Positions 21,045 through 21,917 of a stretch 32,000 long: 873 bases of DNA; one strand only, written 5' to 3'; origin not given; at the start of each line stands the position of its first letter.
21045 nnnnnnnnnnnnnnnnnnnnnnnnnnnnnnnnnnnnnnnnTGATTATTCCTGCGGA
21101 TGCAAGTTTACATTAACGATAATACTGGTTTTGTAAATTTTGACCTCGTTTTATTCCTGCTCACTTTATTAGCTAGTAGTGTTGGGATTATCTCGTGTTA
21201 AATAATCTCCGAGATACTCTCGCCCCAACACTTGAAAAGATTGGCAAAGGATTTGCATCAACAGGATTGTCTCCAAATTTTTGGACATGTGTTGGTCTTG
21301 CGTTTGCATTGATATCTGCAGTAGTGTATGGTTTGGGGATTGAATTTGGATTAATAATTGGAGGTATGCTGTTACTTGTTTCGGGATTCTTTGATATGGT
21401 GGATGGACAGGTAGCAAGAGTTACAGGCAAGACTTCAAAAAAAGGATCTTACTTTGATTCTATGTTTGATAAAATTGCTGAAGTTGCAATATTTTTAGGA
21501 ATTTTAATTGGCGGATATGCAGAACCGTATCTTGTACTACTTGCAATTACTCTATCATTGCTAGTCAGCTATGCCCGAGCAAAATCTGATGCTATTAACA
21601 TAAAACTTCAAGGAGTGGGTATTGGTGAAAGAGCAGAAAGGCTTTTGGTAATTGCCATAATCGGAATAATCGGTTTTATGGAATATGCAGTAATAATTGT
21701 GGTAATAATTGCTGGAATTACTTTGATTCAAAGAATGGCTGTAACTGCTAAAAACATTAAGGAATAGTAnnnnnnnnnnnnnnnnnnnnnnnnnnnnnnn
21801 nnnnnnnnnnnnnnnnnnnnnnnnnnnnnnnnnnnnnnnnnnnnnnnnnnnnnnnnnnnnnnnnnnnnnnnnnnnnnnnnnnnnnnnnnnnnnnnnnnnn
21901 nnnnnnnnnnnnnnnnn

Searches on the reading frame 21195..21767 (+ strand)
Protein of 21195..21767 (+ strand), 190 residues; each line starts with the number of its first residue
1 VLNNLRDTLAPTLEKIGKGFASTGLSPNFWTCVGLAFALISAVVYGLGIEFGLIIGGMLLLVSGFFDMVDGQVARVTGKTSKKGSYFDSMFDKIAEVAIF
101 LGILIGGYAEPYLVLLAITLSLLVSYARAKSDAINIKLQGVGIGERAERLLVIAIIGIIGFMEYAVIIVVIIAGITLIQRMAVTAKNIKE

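Call 45: search_protein_families(library=padloc, proteins=[window:21195-21767:+], max_evalue=0.001)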
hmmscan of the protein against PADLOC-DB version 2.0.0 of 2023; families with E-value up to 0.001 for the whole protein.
window:21195-21767:+ (190 aa): 0 families

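Call 87: search_protein_families(library=ncbifam, proteins=[window:21195-21767:+], max_evalue=0.01)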
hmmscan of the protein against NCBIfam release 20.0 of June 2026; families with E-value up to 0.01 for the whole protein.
window:21195-21767:+ (190 aa): 8 families
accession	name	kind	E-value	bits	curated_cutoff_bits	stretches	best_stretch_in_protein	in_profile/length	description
NF040950.1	archin_ph_syn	equivalog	2.9e-49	167.5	180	1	2-187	1-190/191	archaetidylinositol phosphate synthase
NF045883.1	PIPSynth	equivalog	4.4e-29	101.6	170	1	5-186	3-194/197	phosphatidylinositol phosphate synthase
NF052561.1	PIPSynBT1523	equivalog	1.1e-20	74.3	350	1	18-167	18-178/232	hypothetical protein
NF041135.1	IPPtranDIPPsyn_Thcocales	equivalog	4.4e-15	55.6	580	1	25-185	250-417/419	bifunctional L-myo-inositol-1-phosphate cytidylyltransferase/CDP-L-myo-inositol myo-inositolphosphotransferase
TIGR00560.1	pgsA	equivalog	2.9e-08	34.4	109.1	1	27-174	4-155/183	CDP-diacylglycerol--glycerol-3-phosphate 3-phosphatidyltransferase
TIGR00473.1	pssA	equivalog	4e-06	27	107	1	49-171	16-140/153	CDP-diacylglycerol--serine O-phosphatidyltransferase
NF053678.1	ClpnSynClsA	equivalog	4.5e-05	23.7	240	1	58-113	35-90/180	cardiolipin synthase ClsA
NF008090.0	PRK10832.1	equivalog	0.00062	19.9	304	1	40-120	19-98/182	CDP-diacylglycerol--glycerol-3-phosphate 3-phosphatidyltransferase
